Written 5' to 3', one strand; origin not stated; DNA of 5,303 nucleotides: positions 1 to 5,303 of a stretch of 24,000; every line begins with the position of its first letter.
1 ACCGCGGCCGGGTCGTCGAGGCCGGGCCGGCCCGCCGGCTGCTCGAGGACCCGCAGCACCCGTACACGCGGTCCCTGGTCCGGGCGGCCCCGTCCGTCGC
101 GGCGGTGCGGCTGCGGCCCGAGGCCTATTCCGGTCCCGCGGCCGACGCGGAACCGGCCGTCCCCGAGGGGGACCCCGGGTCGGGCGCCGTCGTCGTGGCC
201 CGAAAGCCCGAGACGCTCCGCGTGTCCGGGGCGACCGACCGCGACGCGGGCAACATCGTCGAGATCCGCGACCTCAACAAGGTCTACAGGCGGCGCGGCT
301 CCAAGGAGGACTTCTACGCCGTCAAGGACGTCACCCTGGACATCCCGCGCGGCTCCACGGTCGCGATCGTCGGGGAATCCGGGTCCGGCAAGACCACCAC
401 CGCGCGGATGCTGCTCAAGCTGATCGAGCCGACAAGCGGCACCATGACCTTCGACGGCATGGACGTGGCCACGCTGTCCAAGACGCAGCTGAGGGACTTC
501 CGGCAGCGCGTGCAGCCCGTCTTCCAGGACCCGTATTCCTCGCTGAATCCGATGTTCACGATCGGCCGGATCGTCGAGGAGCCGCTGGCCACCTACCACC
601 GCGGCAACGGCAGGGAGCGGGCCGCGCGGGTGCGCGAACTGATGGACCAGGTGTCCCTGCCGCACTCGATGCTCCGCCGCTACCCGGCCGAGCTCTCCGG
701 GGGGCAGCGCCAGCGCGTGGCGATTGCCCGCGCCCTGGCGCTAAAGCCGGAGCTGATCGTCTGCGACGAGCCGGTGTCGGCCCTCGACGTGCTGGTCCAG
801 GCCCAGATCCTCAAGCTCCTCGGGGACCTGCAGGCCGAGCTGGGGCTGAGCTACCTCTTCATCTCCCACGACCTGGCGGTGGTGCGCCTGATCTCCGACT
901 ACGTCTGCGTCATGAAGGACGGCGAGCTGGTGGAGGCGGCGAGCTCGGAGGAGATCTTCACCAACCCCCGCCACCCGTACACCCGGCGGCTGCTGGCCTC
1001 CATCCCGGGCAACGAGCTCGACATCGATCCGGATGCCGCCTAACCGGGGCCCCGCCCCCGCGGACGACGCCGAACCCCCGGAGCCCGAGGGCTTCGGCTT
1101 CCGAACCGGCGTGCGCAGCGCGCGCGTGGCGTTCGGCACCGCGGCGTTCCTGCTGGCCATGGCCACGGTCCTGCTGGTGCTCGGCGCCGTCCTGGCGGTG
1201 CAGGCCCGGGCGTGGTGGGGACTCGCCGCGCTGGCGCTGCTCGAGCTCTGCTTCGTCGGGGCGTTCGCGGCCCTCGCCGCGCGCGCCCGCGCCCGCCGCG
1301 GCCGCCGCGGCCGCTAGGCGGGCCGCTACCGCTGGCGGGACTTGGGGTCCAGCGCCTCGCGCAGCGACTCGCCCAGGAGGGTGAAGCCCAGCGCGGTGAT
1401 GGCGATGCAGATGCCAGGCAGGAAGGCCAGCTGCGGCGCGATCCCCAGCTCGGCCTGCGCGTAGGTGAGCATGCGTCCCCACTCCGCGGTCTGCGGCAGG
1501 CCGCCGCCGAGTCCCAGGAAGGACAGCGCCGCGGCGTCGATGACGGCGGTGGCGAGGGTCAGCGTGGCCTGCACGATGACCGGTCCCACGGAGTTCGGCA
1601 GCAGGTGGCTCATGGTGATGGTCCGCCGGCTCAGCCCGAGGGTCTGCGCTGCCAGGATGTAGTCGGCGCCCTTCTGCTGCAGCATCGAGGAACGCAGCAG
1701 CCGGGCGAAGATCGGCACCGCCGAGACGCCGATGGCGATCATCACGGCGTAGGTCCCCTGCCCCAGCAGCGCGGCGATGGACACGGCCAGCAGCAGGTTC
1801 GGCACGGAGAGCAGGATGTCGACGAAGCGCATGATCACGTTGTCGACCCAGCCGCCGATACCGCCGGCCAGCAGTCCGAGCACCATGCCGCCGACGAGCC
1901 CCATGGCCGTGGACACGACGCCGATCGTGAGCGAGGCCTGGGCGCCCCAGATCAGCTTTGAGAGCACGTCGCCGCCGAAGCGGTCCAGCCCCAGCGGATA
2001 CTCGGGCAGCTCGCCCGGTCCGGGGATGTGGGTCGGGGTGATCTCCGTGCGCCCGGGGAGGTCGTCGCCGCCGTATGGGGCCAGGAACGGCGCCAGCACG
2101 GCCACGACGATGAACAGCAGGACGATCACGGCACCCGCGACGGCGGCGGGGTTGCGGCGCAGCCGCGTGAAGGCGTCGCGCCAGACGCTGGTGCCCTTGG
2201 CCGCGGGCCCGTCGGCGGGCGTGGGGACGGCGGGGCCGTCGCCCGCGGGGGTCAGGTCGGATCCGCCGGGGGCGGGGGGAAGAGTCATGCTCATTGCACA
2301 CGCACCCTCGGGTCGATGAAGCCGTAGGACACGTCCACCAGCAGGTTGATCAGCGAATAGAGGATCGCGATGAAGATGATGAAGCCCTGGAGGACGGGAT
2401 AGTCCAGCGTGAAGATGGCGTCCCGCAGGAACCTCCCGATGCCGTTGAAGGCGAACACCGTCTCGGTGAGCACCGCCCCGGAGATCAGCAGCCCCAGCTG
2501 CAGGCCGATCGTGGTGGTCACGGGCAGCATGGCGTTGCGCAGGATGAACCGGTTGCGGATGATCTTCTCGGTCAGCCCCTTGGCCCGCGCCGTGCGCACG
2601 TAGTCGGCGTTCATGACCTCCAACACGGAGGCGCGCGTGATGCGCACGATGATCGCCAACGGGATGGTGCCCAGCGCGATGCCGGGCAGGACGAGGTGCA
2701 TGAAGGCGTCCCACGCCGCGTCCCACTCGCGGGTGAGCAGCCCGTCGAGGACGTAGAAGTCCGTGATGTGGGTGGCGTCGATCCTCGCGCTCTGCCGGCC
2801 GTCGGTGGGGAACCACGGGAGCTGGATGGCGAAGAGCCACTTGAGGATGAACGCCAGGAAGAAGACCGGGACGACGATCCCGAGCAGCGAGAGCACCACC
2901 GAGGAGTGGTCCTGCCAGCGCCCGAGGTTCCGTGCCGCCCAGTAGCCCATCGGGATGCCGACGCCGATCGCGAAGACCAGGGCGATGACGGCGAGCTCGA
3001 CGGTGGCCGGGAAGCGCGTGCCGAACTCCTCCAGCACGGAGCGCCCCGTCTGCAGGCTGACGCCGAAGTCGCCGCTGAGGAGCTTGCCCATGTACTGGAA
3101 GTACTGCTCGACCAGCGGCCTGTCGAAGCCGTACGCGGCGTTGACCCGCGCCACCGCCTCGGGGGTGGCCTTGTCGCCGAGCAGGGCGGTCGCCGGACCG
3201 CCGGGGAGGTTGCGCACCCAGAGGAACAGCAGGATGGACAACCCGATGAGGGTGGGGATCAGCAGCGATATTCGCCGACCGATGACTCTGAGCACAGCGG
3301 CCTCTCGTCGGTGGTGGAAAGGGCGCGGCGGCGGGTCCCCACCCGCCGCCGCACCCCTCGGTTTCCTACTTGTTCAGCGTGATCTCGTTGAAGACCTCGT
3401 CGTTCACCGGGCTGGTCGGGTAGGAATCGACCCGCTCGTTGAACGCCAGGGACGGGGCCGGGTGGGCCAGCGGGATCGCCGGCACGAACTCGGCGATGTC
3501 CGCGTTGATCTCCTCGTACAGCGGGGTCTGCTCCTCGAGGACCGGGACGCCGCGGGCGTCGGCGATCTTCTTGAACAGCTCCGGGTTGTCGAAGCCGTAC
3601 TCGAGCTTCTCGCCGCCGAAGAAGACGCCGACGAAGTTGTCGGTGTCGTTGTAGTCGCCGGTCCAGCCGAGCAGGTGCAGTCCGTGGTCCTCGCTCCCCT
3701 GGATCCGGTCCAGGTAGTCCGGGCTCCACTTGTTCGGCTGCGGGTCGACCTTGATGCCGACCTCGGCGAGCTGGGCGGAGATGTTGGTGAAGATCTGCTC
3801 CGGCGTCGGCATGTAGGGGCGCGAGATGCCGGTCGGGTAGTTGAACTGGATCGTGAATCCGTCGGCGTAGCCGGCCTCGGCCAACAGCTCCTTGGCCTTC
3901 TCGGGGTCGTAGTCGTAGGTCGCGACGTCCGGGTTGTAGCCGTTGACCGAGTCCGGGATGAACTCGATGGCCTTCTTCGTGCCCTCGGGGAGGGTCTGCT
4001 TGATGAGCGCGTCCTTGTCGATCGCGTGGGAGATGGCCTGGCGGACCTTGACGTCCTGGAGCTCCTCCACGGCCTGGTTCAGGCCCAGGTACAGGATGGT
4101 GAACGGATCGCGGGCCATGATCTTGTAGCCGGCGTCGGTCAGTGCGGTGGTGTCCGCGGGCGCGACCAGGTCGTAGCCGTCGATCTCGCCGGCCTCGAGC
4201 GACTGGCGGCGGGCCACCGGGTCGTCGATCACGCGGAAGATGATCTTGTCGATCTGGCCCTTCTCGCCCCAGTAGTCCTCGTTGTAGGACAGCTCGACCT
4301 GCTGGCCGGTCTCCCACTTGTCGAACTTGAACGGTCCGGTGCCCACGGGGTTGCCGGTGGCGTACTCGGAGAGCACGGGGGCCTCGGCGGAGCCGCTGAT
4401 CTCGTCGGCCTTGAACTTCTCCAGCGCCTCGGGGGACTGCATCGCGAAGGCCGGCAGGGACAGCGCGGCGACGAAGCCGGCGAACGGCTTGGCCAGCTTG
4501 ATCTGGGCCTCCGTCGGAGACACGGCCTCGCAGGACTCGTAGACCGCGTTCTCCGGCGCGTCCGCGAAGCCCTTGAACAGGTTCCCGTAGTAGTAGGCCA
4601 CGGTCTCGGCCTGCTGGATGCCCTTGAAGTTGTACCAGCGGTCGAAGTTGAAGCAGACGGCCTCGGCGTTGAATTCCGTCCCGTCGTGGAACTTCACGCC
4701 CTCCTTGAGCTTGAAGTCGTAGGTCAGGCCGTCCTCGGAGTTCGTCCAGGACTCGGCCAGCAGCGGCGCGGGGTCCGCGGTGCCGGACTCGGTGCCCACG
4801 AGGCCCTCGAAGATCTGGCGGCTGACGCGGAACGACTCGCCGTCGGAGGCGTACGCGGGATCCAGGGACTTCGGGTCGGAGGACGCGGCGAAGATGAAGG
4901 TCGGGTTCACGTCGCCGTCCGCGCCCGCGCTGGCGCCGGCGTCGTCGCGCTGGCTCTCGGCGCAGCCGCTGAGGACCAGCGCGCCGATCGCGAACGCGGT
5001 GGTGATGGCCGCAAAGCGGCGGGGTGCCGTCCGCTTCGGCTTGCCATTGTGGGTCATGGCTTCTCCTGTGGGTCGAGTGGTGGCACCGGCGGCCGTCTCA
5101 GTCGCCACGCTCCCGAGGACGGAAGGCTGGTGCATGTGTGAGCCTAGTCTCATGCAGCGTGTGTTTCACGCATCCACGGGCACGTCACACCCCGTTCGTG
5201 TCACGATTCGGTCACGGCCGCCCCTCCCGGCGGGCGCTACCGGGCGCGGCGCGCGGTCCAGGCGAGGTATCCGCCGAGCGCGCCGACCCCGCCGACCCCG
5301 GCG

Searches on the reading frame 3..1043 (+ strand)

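Call 95: search_protein_families(library=pfam, proteins=[window:3-1043:+], max_evalue=0.001)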
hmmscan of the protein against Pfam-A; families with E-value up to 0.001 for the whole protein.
window:3-1043:+ (346 aa): 5 families
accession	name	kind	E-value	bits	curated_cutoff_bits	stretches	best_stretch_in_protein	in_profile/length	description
PF00005.33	ABC_tran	-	3e-34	119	25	1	107-258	1-136/137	ABC transporter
PF08352.17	oligo_HPY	-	1.9e-16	60.6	27.1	2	310-337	1-28/65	Oligopeptide/dipeptide transporter, C-terminal region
PF13401.12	AAA_22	-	3e-05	24.8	27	1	120-180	8-64/130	AAA domain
PF02463.25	SMC_N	-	0.00048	20.1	40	1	108-297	16-205/220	RecF/RecN/SMC N terminal domain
PF20720.3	nSTAND3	-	0.00088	19.4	27.2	0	119-139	19-39/155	Novel STAND NTPase 3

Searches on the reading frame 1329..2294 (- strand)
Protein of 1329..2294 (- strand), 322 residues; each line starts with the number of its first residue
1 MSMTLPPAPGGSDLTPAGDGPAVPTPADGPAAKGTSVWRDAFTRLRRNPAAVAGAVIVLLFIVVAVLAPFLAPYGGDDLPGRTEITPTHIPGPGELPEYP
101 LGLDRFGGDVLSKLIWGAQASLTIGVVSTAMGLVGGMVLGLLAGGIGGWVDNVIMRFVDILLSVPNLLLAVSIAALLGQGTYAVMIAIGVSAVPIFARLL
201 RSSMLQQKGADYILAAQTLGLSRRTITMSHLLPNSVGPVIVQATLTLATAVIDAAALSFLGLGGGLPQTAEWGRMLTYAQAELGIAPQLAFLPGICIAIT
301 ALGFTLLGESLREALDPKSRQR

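Call 95: search_protein_families(library=pfam, proteins=[window:1329-2294:-], max_evalue=0.001)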
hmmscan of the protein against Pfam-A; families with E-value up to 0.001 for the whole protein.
seq(322 aa): 2 families
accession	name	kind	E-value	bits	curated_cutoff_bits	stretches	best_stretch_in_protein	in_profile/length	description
PF00528.27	BPD_transp_1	-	1.3e-31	110.2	26.4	1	136-320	1-183/184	Binding-protein-dependent transport system inner membrane component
PF12911.12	OppC_N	-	5.3e-15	55.5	23.9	1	36-75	1-40/53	N-terminal TM domain of oligopeptide transport permease C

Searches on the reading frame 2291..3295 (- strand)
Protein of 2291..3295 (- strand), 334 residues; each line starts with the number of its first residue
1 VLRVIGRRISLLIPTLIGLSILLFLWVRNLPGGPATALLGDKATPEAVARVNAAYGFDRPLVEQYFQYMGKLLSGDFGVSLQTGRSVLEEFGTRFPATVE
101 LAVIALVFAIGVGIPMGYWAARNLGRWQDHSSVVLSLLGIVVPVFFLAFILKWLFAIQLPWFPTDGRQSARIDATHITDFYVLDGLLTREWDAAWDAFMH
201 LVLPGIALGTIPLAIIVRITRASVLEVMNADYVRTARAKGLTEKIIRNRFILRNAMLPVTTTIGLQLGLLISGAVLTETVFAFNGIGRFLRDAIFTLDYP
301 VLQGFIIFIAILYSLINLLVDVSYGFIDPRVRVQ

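Call 95: search_protein_families(library=pfam, proteins=[window:2291-3295:-], max_evalue=0.001)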
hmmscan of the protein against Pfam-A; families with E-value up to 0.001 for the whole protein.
window:2291-3295:- (334 aa): 2 families
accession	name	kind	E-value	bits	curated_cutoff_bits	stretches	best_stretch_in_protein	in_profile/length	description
PF00528.27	BPD_transp_1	-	1.7e-38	132.6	26.4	1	113-332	1-183/184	Binding-protein-dependent transport system inner membrane component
PF19300.4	BPD_transp_1_N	-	4.4e-11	43.4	23.8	1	1-102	1-114/114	Binding-prot-dependent transport system membrane comp, N-term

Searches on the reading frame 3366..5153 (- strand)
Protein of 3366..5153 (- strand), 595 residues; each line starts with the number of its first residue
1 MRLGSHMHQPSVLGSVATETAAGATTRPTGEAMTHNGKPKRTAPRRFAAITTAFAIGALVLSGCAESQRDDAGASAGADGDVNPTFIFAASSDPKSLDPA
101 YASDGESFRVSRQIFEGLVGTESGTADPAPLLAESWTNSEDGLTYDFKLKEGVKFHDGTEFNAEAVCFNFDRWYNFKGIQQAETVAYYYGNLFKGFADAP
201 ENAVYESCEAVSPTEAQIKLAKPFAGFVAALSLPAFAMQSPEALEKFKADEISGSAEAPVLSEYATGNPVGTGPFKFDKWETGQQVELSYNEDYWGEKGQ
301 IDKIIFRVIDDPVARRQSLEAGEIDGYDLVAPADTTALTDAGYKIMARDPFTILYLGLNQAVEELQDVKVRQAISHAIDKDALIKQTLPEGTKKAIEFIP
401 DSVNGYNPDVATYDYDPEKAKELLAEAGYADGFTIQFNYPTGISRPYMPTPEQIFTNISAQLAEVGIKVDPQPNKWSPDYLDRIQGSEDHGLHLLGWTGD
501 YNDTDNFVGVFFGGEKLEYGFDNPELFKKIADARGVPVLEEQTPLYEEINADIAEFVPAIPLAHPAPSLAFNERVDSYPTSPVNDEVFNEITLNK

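Call 95: search_protein_families(library=pfam, proteins=[window:3366-5153:-], max_evalue=0.001)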
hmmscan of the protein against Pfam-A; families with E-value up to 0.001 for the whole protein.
window:3366-5153:- (595 aa): 1 family
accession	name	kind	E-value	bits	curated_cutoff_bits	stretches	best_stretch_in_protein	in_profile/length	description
PF00496.27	SBP_bac_5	-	1.4e-90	304.5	32.4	1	128-514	2-363/368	Bacterial extracellular solute-binding proteins, family 5 Middle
